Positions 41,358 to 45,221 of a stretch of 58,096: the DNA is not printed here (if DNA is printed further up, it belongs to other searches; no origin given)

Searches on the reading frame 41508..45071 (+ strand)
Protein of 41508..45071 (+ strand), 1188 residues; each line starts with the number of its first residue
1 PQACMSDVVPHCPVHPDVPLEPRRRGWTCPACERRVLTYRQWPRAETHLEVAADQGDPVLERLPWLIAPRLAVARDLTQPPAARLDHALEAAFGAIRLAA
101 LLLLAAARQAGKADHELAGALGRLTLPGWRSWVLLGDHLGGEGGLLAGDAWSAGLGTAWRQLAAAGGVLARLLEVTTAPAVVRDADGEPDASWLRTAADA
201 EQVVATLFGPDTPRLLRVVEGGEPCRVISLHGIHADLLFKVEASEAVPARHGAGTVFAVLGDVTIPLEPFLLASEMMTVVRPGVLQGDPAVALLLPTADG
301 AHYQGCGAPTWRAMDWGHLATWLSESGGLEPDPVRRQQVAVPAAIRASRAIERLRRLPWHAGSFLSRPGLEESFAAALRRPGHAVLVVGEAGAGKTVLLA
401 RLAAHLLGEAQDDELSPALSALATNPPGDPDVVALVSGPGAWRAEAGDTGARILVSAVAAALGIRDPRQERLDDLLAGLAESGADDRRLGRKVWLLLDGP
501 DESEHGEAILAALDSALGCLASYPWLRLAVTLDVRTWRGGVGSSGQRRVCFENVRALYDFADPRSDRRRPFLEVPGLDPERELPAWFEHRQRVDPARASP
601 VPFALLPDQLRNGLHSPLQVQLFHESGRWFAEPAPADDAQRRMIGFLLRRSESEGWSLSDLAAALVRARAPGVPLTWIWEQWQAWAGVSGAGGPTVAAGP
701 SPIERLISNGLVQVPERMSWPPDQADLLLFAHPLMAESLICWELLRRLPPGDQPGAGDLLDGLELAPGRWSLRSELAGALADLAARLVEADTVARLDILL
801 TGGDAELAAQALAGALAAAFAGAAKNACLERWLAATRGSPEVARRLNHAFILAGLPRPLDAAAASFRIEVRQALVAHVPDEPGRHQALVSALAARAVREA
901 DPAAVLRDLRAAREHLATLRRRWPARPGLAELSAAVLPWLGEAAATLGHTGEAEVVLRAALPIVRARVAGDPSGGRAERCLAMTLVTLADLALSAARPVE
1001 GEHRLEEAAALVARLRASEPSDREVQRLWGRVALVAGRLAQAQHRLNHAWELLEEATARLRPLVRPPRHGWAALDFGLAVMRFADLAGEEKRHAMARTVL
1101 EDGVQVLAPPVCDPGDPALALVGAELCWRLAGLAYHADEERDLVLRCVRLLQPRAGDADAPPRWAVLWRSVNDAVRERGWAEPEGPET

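Call 43: search_protein_families(library=pfam, proteins=[window:41508-45071:+], max_evalue=0.0001)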
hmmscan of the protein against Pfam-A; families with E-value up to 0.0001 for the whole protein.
window:41508-45071:+ (1188 aa): 1 family
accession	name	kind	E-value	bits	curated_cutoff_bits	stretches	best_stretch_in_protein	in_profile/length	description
PF13191.12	AAA_16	-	1.7e-05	25.8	32.6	1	379-501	20-142/167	AAA ATPase domain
